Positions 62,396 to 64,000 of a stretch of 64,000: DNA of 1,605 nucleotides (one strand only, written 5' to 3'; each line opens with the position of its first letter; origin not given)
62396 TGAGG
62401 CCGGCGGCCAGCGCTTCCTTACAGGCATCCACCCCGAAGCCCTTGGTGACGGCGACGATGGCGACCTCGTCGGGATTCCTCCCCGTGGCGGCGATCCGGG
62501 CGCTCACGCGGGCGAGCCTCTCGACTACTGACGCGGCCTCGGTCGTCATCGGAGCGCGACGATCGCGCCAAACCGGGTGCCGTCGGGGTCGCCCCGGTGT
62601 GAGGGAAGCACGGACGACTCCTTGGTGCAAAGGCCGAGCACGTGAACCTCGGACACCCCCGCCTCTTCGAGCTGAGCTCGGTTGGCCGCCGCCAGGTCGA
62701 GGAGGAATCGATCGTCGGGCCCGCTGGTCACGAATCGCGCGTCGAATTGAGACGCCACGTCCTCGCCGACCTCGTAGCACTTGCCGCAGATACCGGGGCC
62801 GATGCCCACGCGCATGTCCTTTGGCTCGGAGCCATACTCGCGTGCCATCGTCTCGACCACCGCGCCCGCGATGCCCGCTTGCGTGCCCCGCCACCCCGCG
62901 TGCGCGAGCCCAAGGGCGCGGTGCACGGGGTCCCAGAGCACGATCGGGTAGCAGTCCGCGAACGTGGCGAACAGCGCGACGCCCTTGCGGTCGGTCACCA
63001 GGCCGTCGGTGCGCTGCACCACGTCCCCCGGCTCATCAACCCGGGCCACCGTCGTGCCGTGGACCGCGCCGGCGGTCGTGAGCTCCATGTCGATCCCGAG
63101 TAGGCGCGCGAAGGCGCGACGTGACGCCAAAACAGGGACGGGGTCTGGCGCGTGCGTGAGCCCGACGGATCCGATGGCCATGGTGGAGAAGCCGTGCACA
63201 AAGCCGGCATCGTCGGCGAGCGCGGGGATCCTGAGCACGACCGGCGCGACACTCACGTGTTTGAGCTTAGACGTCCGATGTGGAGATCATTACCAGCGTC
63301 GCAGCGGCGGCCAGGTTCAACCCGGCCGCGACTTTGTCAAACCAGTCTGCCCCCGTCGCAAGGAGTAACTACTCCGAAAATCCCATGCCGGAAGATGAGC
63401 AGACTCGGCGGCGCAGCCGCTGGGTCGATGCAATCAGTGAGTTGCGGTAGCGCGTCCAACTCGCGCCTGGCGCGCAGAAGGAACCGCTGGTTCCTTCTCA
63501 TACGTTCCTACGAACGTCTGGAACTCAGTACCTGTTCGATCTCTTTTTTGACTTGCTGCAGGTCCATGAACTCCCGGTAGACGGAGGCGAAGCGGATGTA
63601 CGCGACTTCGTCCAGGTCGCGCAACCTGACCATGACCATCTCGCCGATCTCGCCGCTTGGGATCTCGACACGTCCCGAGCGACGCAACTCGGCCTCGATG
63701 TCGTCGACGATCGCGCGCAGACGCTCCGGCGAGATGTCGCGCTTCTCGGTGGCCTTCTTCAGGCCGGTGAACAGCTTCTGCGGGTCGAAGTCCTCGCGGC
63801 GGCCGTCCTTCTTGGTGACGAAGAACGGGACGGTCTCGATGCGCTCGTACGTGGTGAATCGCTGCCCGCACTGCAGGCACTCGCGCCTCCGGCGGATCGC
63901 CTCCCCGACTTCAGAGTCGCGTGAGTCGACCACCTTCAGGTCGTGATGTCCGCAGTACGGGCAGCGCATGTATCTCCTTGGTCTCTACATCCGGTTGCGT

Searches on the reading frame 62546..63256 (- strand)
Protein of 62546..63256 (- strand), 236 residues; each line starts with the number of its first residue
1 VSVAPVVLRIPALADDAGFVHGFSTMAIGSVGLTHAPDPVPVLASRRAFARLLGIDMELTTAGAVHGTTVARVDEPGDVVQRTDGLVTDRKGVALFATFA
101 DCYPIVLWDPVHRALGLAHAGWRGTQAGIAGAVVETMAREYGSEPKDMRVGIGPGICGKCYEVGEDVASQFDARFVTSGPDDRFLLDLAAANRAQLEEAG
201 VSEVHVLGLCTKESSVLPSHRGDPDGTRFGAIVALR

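Call 17: search_protein_families(library=pfam, proteins=[window:62546-63256:-], max_evalue=0.001)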
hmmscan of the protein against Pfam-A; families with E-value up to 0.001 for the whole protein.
window:62546-63256:- (236 aa): 1 family
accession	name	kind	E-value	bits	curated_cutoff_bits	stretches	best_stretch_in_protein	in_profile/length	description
PF02578.20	Cu-oxidase_4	-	2.1e-54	184.9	22.9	1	32-231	18-232/238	Multi-copper polyphenol oxidoreductase laccase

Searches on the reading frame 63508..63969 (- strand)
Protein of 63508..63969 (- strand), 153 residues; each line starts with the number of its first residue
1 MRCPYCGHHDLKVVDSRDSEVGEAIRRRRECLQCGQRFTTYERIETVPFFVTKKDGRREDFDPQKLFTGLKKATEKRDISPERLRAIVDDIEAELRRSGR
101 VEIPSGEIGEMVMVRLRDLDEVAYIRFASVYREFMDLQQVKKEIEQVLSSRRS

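Call 17: search_protein_families(library=pfam, proteins=[window:63508-63969:-], max_evalue=0.001)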
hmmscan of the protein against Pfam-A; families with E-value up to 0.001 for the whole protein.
window:63508-63969:- (153 aa): 2 families
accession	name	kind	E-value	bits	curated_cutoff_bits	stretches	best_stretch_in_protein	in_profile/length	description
PF03477.21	ATP-cone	-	2.7e-23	82.8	25.8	1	50-135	2-86/88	ATP cone domain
PF22811.2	Zn_ribbon_NrdR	-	1e-22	80.2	27.2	1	1-42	1-42/42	Transcriptional repressor NrdR-like, N-terminal domain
